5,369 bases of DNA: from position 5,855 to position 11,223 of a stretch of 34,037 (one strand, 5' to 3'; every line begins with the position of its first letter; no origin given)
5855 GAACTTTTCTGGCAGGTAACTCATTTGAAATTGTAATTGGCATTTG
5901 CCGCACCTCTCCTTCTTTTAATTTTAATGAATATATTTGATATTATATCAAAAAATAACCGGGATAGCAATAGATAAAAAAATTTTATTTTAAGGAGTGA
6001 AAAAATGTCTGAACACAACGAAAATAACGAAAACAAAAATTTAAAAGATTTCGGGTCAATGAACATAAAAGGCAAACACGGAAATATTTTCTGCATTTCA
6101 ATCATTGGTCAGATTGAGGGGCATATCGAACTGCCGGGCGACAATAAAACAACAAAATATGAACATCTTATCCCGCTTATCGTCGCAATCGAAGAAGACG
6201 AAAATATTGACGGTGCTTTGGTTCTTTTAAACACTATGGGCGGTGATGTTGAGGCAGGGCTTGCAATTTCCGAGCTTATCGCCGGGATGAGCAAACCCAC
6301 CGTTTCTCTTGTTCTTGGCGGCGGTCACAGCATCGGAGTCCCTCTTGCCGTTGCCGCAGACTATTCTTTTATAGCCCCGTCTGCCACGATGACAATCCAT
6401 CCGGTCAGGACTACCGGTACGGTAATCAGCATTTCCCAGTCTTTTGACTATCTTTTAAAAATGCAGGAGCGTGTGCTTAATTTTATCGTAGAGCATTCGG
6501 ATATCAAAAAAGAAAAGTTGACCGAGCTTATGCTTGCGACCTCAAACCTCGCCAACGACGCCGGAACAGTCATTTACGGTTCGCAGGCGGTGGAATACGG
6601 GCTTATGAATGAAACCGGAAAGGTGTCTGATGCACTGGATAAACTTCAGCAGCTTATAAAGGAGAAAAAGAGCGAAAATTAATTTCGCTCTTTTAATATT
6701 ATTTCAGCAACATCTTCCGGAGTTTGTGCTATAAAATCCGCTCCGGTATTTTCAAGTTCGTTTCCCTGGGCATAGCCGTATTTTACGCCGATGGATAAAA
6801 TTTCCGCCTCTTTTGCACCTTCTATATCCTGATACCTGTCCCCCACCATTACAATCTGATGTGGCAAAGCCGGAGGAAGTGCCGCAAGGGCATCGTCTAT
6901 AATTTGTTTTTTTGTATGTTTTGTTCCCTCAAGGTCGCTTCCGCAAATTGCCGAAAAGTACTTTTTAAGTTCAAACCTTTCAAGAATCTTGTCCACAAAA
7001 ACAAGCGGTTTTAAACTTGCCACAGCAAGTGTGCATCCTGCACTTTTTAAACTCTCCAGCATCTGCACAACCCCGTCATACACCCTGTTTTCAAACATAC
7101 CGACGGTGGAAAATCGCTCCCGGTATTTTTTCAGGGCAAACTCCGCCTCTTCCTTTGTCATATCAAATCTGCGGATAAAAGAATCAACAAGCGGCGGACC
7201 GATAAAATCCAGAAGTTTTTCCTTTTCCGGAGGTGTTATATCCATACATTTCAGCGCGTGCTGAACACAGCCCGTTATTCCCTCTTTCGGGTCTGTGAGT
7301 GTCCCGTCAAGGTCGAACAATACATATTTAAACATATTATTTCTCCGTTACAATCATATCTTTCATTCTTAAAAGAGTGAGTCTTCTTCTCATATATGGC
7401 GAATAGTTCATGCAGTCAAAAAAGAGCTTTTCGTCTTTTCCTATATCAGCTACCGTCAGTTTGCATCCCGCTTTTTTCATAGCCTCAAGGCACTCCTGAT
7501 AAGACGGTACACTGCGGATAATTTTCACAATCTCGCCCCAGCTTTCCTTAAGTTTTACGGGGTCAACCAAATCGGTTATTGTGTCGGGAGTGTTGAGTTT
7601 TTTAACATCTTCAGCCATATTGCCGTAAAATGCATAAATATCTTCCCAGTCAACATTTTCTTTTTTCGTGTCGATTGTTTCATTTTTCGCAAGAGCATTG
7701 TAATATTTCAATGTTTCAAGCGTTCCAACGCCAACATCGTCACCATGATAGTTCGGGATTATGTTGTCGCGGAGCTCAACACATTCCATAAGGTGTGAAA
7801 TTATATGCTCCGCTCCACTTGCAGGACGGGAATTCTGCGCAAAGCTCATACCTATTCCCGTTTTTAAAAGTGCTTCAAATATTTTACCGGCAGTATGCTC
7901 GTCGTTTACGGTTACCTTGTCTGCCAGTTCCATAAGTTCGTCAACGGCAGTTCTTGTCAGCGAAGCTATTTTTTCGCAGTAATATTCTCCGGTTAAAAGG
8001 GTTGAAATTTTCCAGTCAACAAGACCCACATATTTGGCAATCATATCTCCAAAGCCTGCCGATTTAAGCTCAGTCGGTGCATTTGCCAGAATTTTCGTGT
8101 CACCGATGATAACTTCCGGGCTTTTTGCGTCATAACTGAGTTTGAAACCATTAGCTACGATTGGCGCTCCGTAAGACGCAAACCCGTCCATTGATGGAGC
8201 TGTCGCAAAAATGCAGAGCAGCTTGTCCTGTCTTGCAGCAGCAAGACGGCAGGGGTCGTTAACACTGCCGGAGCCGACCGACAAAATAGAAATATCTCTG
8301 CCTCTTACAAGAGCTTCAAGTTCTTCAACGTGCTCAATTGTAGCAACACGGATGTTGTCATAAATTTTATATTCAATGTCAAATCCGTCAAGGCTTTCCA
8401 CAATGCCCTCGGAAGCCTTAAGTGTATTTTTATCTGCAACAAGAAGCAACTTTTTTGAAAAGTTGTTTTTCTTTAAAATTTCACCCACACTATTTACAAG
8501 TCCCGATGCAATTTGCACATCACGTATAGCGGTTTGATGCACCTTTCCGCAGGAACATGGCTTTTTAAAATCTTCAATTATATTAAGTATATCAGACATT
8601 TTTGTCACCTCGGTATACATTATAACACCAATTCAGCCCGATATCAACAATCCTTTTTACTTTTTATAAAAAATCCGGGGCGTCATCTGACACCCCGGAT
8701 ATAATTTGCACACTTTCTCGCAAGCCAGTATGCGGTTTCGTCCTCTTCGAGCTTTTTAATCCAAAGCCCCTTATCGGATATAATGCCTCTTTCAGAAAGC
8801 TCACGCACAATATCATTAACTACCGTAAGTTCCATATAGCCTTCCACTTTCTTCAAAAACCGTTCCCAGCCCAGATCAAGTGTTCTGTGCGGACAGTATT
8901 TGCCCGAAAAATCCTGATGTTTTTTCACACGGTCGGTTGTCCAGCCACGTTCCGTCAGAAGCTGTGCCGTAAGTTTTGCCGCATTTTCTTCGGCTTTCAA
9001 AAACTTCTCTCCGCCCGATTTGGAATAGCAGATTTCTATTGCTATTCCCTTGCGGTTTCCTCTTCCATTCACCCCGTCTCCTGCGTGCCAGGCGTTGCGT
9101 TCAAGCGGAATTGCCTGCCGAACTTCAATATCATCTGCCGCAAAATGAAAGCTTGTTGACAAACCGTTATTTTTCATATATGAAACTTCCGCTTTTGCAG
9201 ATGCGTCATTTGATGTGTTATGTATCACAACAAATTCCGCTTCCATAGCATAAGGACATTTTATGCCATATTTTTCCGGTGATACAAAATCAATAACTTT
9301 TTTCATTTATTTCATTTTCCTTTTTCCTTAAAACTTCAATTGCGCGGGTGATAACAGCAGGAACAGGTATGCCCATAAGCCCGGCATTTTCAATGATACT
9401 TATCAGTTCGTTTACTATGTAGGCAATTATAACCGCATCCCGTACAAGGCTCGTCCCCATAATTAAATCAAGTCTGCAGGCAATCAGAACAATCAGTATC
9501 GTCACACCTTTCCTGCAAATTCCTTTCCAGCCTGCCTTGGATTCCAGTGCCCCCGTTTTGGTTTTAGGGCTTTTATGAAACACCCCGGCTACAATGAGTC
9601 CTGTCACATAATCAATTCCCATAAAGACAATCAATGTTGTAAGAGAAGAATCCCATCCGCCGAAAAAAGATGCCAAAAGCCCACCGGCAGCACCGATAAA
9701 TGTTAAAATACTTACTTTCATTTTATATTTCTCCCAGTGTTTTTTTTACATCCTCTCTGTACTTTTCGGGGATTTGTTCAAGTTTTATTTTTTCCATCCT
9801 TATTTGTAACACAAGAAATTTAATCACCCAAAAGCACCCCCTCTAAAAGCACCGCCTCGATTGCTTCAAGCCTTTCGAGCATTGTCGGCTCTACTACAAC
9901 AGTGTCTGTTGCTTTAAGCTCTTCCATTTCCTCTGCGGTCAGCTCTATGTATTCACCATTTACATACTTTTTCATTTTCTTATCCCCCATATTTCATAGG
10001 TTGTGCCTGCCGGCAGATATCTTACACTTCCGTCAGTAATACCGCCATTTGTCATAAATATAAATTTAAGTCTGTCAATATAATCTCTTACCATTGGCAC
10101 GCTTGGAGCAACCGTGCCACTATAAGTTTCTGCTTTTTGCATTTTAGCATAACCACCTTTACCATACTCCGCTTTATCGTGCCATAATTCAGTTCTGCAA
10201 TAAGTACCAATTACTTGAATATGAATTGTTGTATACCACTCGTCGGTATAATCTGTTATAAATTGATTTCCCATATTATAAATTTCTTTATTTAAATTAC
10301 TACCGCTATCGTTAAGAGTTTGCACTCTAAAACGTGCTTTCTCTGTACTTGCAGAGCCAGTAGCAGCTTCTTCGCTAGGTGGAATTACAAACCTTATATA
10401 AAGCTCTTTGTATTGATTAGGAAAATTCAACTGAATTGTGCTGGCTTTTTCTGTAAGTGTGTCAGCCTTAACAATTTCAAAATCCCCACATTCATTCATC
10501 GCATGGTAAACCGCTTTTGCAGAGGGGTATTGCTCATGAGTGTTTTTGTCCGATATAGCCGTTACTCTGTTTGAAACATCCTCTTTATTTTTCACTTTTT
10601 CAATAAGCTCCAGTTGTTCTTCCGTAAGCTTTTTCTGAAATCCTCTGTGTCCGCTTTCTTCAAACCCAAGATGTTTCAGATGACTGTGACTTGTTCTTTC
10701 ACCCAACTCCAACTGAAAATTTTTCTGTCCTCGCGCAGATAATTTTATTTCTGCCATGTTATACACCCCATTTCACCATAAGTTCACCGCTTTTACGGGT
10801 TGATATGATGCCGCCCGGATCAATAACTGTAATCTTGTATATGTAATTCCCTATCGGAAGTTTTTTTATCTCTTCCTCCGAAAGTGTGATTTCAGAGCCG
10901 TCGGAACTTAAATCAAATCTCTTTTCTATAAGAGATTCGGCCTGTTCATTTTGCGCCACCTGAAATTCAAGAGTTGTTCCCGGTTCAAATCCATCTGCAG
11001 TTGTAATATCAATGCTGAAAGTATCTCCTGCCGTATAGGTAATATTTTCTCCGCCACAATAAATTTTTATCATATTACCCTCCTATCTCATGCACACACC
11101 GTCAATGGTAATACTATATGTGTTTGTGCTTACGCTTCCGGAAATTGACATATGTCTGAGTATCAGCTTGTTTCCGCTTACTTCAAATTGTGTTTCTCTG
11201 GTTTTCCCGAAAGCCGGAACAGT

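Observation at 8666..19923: Intact 11-kb siphovirus head-tail-lysis module with no terminase, integrase, repressor or replication genes, wedged between core operons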

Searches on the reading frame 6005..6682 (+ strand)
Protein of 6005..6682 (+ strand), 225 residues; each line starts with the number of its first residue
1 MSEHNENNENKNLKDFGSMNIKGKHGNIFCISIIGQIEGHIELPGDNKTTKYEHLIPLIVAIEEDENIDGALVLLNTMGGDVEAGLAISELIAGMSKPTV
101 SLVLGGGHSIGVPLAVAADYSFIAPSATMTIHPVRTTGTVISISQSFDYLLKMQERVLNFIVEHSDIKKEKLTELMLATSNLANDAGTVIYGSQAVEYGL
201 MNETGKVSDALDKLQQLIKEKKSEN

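Call 9: search_protein_families(library=pfam, proteins=[window:6005-6682:+], max_evalue=0.001)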
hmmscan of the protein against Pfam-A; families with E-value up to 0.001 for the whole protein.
window:6005-6682:+ (225 aa): 2 families
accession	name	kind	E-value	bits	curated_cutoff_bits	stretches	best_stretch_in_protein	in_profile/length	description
PF00574.28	CLP_protease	-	3.2e-21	76.5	20.2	1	37-203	13-177/182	Clp protease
PF25145.1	NfeD1b_N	-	5.6e-05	23.2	40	1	64-131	27-94/189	NfeD1b, N-terminal domain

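Call 96: search_protein_families(library=ncbifam, proteins=[window:6005-6682:+], max_evalue=0.00001)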
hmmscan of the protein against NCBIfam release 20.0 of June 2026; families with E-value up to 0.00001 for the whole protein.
window:6005-6682:+ (225 aa): 4 families
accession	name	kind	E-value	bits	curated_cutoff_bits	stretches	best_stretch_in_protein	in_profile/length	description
NF045542.1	Clp_rel_HeadMat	equivalog_domain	1.8e-11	44.3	120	1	31-203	3-164/165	head maturation protease, ClpP-related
NF045540.1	scaf_prot_MCP1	exception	2.2e-07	30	475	1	72-214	34-170/652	ClpP-like prohead protease/major capsid protein fusion protein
TIGR00706.1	SppA_dom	equivalog_domain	4.4e-07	29.8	155.45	0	41-127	5-93/208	signal peptide peptidase SppA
NF009205.0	PRK12553.1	subfamily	1.6e-06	27.9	228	1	64-203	63-200/211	ATP-dependent Clp protease proteolytic subunit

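Call 99: search_protein_families(library=phrogs, proteins=[window:6005-6682:+], max_evalue=0.001)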
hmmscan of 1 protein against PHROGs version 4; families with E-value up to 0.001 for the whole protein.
window:6005-6682:+ (225 aa): 6 families
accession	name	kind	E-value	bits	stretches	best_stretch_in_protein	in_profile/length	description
phrog_53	-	head and packaging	2.5e-11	44.4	1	49-127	98-178/583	head maturation protease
phrog_1684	-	head and packaging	1.9e-10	41.7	1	72-213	76-210/284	head maturation protease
phrog_94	-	head and packaging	2.4e-09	38.2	1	74-205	123-254/622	head maturation protease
phrog_1827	-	other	1.4e-05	25.5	1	48-147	35-133/202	ATP-dependent protease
phrog_33547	-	unknown function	0.00038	20.5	1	62-209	21-163/357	-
phrog_2976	-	head and packaging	0.00059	20.6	1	66-204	52-181/394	head maturation protease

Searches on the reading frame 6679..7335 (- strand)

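Call 9: search_protein_families(library=pfam, proteins=[window:6679-7335:-], max_evalue=0.001)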
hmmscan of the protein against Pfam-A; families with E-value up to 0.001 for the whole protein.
window:6679-7335:- (218 aa): 5 families
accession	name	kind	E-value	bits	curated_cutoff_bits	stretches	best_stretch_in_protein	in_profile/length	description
PF13419.12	HAD_2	-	5.5e-31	108.5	23.8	1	5-184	1-178/178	Haloacid dehalogenase-like hydrolase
PF00702.32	Hydrolase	-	1.3e-22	81.5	26.4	1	3-177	2-190/191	haloacid dehalogenase-like hydrolase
PF13242.12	Hydrolase_like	-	1.1e-09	38.5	22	1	143-204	7-70/75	HAD-hyrolase-like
PF12710.13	HAD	-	6.6e-09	36.9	27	1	5-174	1-188/189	haloacid dehalogenase-like hydrolase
PF08282.18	Hydrolase_3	-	0.00037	20.7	20.9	0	88-147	19-75/255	haloacid dehalogenase-like hydrolase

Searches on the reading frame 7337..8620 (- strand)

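Call 9: search_protein_families(library=pfam, proteins=[window:7337-8620:-], max_evalue=0.001)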
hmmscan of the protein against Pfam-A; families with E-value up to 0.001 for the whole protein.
window:7337-8620:- (427 aa): 2 families
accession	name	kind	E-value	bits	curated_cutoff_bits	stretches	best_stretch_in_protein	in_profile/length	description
PF13685.12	Fe-ADH_2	-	6.5e-27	94.8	28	1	37-182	2-149/149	Iron-containing alcohol dehydrogenase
PF00465.25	Fe-ADH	-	3.3e-08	33.8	31.3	1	39-132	8-104/168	Iron-containing alcohol dehydrogenase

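Call 96: search_protein_families(library=ncbifam, proteins=[window:7337-8620:-], max_evalue=0.00001)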
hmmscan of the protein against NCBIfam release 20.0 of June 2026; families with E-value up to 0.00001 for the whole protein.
window:7337-8620:- (427 aa): 6 families
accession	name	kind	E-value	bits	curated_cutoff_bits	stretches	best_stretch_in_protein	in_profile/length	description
NF002022.0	PRK00843.1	equivalog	1.1e-54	185.7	413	1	33-303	12-278/350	NAD(P)-dependent glycerol-1-phosphate dehydrogenase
NF006941.0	PRK09423.1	subfamily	5e-14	51.9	336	1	40-309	16-288/367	glycerol dehydrogenase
NF047954.1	PrpdilGlycDhGldA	equivalog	1.3e-10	41.1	700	1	27-311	4-290/365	bifunctional L-1,2-propanediol dehydrogenase/glycerol dehydrogenase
NF053832.1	GlycoaldRedHalo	equivalog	4.4e-08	32.7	550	1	40-198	16-177/363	glycolaldehyde reductase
TIGR02638.1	lactal_redase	equivalog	4e-06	25.9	523.15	0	39-125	14-103/379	lactaldehyde reductase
NF007911.0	PRK10624.1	equivalog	5.5e-06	25.6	537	0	39-126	15-105/382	lactaldehyde reductase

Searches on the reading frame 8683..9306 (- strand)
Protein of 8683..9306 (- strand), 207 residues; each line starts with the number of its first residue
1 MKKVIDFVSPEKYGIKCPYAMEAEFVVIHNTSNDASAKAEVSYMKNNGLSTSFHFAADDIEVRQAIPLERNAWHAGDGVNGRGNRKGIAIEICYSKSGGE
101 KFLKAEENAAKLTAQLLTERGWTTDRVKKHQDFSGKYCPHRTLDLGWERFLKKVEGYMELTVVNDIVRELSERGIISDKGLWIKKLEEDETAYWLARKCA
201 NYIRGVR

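Call 6: search_protein_families(library=pfam, proteins=[window:8683-9306:-], max_evalue=0.01)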
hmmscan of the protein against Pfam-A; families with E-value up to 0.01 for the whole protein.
window:8683-9306:- (207 aa): 1 family
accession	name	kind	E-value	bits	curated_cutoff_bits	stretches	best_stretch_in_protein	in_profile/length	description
PF01510.30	Amidase_2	-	9.2e-19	68.5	26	1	22-140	4-130/131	N-acetylmuramoyl-L-alanine amidase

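Call 8: search_protein_families(library=phrogs, proteins=[window:8683-9306:-], max_evalue=0.001)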
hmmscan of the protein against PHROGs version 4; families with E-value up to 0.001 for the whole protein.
window:8683-9306:- (207 aa): 18 families
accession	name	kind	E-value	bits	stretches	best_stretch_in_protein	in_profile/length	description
phrog_3088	-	lysis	9.1e-69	232.9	1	7-163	8-165/248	amidase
phrog_833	-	lysis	1.2e-48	167.3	1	7-167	14-186/294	endolysin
phrog_1794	-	lysis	1.9e-45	156.8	1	7-160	40-201/336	amidase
phrog_9611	-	lysis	7.3e-43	147.9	1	6-161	6-173/246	endolysin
phrog_670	-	lysis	3.5e-36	126.2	1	15-160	104-256/596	endolysin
phrog_1493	-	lysis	4.7e-35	122.5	1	1-159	6-172/394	endolysin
phrog_2338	-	lysis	3.7e-31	109.8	1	12-171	17-174/346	endolysin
phrog_5182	-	lysis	4.7e-24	86.6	1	12-156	23-185/321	endolysin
phrog_18955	-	unknown function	4.3e-21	76.1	1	24-185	297-465/483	-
phrog_15001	-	lysis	1.7e-14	54.7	1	42-133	65-160/367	endolysin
phrog_635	-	lysis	3.8e-13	50.2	1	22-145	191-318/463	endolysin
phrog_19265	-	unknown function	2.8e-12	47.9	1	23-158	24-160/293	-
phrog_1110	-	lysis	3.6e-10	40.7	1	22-123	21-121/301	endolysin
phrog_7698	-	lysis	1.2e-08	36.2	1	23-143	24-142/316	endolysin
phrog_33549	-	unknown function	1e-07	32.9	1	26-126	25-133/137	-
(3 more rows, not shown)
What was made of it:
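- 8683..9306 (-): Endolysin (N-acetylmuramoyl-L-alanine amidase). PF01510 9e-19, phrog_3088 9e-69 (calls 6, 8).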

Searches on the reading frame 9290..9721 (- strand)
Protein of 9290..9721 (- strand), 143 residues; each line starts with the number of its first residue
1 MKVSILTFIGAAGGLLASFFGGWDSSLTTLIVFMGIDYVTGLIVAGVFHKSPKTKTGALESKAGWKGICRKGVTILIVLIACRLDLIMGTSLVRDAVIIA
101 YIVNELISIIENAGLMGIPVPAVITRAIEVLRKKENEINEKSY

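Call 6: search_protein_families(library=pfam, proteins=[window:9290-9721:-], max_evalue=0.01)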
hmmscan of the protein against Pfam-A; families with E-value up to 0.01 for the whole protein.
window:9290-9721:- (143 aa): 1 family
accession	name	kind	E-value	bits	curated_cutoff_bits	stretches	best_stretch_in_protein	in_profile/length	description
PF05105.17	Phage_holin_4_1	-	1e-38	132.4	22.2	1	15-132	2-115/116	Bacteriophage holin family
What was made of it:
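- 9290..9721 (-): Holin (Phage_holin_4_1). PF05105 1e-38 (call 6).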

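Call 8: search_protein_families(library=phrogs, proteins=[window:9290-9721:-], max_evalue=0.001)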
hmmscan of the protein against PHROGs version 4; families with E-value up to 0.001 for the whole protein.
window:9290-9721:- (143 aa): 3 families
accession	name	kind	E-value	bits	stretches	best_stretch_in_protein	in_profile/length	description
phrog_199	-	lysis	3.1e-23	83.3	1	5-140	8-136/545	holin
phrog_21233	-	unknown function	8.9e-10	39.5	1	8-73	11-68/72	-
phrog_16802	-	unknown function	4.1e-09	37.1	1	89-137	15-63/74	-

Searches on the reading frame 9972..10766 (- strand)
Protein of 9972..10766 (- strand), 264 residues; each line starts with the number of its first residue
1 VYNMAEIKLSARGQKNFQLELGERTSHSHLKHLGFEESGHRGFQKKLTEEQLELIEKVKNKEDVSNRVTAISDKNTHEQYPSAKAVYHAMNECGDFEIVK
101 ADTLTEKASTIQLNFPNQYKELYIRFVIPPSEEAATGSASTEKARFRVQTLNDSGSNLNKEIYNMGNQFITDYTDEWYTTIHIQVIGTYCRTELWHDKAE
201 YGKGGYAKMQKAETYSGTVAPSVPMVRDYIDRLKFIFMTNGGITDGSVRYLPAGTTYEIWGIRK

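Call 6: search_protein_families(library=pfam, proteins=[window:9972-10766:-], max_evalue=0.01)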
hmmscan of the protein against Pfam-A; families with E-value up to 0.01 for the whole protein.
window:9972-10766:- (264 aa): 1 family
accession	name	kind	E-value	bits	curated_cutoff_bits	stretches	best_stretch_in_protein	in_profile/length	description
PF06035.17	Peptidase_C93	-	0.0043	17.3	27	0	44-107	31-91/162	Bacterial transglutaminase-like cysteine proteinase BTLCP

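Call 8: search_protein_families(library=phrogs, proteins=[window:9972-10766:-], max_evalue=0.001)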
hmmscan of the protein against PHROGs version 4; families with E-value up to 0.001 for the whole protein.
window:9972-10766:- (264 aa): 0 families

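Call 95: search_protein_families(library=ncbifam, proteins=[window:9972-10766:-], max_evalue=0.01)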
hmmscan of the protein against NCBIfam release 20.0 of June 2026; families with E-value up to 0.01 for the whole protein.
window:9972-10766:- (264 aa): 0 families

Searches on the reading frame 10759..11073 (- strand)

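Call 6: search_protein_families(library=pfam, proteins=[window:10759-11073:-], max_evalue=0.01)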
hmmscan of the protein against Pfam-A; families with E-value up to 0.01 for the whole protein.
window:10759-11073:- (104 aa): 0 families

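Call 8: search_protein_families(library=phrogs, proteins=[window:10759-11073:-], max_evalue=0.001)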
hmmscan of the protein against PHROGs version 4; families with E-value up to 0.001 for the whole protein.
window:10759-11073:- (104 aa): 1 family
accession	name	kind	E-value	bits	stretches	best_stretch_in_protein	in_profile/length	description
phrog_1084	-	unknown function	5.5e-07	30.7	1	9-100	8-110/123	unknown function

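Call 95: search_protein_families(library=ncbifam, proteins=[window:10759-11073:-], max_evalue=0.01)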
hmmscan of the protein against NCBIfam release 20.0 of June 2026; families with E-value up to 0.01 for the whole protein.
window:10759-11073:- (104 aa): 0 families
